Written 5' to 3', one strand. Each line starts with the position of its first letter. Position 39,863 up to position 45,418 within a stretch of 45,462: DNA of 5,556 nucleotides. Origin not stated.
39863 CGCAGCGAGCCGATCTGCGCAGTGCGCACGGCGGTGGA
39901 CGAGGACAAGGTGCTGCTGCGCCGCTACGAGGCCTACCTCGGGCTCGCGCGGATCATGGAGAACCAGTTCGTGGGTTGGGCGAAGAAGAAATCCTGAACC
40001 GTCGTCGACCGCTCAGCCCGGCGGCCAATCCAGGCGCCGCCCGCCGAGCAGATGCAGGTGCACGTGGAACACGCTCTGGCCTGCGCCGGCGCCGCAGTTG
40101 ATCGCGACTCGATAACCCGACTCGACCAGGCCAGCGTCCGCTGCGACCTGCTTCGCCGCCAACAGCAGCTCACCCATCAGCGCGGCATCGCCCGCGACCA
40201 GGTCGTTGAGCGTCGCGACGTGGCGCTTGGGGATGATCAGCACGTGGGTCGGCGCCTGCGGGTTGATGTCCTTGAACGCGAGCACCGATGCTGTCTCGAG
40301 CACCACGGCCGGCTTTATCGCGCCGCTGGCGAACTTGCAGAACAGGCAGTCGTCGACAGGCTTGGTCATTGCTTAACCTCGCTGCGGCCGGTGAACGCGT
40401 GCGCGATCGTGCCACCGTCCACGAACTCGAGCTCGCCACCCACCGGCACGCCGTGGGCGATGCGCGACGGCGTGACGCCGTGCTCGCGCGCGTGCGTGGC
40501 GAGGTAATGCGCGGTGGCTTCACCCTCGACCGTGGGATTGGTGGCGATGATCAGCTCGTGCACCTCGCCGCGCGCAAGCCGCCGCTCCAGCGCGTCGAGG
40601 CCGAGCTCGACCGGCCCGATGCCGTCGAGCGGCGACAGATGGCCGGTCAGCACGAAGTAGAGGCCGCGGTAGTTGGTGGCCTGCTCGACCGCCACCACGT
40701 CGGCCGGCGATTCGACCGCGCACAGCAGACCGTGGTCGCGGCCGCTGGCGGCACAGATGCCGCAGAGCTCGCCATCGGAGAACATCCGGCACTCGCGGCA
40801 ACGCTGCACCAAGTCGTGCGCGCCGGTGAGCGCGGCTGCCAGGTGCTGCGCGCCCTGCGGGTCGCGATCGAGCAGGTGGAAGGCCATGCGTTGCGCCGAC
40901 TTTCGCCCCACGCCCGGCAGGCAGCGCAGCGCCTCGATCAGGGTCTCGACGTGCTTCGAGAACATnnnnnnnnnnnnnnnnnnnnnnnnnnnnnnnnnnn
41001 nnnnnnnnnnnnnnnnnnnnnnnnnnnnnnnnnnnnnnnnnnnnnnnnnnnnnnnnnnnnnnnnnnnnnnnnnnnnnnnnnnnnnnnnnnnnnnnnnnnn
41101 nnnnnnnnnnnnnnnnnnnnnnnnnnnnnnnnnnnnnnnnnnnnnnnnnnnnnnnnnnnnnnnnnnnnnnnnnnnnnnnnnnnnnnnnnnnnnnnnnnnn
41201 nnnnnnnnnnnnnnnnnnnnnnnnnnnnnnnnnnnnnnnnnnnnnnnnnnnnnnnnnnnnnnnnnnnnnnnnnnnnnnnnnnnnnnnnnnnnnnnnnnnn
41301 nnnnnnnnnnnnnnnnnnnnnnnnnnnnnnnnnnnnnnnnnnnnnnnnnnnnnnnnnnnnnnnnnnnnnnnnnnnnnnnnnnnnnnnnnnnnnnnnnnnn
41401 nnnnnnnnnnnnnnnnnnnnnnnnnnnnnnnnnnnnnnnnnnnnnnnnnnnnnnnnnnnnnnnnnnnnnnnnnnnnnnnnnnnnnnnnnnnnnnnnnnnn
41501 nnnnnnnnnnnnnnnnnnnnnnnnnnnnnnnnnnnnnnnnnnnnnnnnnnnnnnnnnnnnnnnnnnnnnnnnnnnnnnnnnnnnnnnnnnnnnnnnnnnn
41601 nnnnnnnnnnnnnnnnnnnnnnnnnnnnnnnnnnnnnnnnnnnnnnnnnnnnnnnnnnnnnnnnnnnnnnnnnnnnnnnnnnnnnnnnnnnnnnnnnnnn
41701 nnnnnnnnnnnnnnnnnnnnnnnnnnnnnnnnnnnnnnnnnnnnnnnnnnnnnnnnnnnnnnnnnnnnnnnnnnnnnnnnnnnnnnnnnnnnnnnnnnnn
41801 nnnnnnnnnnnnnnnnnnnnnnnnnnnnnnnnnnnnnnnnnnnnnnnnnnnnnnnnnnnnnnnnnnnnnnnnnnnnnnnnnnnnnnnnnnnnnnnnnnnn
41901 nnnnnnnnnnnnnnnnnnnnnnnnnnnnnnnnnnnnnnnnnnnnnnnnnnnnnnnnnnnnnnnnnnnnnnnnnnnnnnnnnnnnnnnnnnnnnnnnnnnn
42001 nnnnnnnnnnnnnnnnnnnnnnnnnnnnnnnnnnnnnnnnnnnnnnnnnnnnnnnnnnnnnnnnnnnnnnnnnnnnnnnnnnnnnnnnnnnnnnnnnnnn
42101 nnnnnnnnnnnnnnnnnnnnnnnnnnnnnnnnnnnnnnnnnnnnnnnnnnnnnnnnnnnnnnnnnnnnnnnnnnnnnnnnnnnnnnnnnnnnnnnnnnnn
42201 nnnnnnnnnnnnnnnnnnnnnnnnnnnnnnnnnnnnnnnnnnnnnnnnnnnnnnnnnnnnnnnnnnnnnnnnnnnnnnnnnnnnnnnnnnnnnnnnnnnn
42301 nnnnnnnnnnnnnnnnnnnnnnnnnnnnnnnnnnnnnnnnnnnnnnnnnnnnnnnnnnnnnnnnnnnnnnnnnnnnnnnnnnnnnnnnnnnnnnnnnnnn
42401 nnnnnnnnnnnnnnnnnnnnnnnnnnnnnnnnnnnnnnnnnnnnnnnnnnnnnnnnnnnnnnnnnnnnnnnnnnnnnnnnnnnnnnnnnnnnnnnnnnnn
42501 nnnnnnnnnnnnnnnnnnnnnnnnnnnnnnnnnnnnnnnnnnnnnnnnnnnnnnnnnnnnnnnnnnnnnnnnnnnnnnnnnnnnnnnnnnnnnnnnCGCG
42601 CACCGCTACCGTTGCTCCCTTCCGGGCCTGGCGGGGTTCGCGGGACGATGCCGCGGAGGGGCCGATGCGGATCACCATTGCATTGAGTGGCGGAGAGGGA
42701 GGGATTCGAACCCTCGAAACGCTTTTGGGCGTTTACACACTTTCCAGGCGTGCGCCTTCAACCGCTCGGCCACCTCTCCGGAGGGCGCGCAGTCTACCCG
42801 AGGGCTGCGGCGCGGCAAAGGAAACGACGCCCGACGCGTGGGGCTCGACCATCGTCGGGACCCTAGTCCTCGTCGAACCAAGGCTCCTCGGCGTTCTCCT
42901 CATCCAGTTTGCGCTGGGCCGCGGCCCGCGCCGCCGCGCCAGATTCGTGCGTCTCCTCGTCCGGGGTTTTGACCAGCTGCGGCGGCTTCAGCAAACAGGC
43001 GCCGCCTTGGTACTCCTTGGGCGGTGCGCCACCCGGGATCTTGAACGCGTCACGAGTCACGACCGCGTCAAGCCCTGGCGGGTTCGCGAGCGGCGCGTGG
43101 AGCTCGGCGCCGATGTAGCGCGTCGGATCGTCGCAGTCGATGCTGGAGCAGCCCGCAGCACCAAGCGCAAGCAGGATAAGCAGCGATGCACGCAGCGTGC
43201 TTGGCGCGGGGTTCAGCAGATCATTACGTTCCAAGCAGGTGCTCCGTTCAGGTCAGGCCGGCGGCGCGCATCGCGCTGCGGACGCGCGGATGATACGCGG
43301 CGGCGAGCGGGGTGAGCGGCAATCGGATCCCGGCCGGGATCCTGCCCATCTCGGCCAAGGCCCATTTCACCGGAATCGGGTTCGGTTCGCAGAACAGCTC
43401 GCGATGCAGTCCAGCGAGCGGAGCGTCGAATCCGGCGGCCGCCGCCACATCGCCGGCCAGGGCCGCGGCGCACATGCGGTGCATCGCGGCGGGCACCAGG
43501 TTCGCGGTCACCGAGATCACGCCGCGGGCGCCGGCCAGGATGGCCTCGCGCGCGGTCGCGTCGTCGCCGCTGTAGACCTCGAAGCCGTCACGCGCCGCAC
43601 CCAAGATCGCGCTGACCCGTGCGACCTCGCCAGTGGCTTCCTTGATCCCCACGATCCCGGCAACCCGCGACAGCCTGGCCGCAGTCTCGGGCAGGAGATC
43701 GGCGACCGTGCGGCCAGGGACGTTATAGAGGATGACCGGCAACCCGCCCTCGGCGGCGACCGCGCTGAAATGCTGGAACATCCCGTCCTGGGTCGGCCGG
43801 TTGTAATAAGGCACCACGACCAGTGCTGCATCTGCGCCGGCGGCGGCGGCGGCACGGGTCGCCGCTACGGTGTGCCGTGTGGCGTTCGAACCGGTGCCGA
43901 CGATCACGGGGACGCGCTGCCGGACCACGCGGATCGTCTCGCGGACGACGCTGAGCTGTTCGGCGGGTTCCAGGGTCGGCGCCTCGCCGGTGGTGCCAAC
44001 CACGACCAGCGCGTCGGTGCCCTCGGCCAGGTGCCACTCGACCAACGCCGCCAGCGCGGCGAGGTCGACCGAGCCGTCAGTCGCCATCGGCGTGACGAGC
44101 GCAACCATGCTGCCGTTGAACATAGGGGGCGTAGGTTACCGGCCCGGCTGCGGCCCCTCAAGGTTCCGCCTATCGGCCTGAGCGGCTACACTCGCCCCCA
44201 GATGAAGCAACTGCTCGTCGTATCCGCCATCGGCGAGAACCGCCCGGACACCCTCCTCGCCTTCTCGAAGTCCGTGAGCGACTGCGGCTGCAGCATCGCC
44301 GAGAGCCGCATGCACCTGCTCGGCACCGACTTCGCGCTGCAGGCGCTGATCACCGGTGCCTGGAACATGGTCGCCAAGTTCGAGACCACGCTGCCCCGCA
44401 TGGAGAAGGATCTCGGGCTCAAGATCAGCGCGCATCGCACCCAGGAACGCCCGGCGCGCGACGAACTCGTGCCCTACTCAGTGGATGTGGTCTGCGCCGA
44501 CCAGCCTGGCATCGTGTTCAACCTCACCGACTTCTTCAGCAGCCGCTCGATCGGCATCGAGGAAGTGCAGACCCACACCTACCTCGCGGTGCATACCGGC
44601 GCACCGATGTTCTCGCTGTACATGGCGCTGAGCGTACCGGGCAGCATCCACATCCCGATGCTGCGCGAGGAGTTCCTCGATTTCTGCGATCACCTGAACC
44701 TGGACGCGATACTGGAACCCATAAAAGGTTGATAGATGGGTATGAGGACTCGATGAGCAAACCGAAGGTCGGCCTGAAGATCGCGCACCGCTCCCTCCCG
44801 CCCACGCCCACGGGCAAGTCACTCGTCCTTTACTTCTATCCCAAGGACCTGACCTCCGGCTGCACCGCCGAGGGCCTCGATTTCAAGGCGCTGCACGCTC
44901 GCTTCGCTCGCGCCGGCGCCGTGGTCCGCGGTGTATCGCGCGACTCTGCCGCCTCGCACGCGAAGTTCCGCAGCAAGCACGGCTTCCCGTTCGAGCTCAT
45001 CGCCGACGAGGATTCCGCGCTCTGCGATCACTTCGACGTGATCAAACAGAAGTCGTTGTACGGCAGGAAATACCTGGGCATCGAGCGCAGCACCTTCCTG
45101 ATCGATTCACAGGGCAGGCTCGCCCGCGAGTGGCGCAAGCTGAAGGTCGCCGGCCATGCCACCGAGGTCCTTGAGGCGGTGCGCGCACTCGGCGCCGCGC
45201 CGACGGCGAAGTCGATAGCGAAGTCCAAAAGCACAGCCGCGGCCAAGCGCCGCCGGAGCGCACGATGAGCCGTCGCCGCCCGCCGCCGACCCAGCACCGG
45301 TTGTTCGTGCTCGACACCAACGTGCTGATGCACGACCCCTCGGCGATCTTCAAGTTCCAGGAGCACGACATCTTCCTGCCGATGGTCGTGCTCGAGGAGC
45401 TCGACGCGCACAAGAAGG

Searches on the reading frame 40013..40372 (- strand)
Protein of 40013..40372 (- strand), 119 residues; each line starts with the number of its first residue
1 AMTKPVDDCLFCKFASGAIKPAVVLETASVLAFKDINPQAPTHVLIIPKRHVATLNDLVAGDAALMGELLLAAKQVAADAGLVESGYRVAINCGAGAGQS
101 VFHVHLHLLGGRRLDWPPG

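Call 20: search_protein_families(library=pfam, proteins=[window:40013-40372:-], max_evalue=0.0001)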
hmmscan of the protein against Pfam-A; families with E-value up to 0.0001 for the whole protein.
window:40013-40372:- (119 aa): 2 families
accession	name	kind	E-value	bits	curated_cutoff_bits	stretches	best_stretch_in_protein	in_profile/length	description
PF01230.28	HIT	-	4.6e-27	95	21.5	1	19-113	4-97/98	HIT domain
PF11969.13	DcpS_C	-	1.5e-22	80.6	24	1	9-110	2-101/114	Scavenger mRNA decapping enzyme C-term binding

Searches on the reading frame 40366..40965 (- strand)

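Call 20: search_protein_families(library=pfam, proteins=[window:40366-40965:-], max_evalue=0.0001)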
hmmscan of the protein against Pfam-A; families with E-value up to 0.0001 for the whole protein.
window:40366-40965:- (199 aa): 5 families
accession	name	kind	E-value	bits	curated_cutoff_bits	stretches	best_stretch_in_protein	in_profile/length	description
PF13662.12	Toprim_4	-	6.9e-24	84.3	25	1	80-170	2-85/85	Toprim domain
PF21176.3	RecR_HhH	-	7.5e-23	80.5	27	1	7-49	2-44/45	RecR, helix-hairpin-helix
PF01751.28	Toprim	-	7.1e-12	45.8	23.1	1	81-160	2-81/96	Toprim domain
PF21175.2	RecR_C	-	5.2e-11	42.2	22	1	172-194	1-23/24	RecR, C-terminal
PF02132.21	RecR_ZnF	-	2.8e-06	27.4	22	1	53-72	1-20/21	RecR, Cys4-zinc finger domain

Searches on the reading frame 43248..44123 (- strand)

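Call 20: search_protein_families(library=pfam, proteins=[window:43248-44123:-], max_evalue=0.0001)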
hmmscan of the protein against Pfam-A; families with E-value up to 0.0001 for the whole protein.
window:43248-44123:- (291 aa): 1 family
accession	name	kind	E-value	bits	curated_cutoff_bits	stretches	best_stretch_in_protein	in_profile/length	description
PF00701.28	DHDPS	-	3.4e-94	315.3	22.1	1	2-287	2-288/289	Dihydrodipicolinate synthetase family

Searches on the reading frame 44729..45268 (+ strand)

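Call 20: search_protein_families(library=pfam, proteins=[window:44729-45268:+], max_evalue=0.0001)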
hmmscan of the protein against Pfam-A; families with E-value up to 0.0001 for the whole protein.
window:44729-45268:+ (179 aa): 2 families
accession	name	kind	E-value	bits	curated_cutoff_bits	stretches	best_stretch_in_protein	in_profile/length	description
PF00578.27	AhpC-TSA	-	2.4e-25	89.3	26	1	28-132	24-122/124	AhpC/TSA family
PF08534.16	Redoxin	-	5.7e-09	36.4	26.6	1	28-132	27-129/148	Redoxin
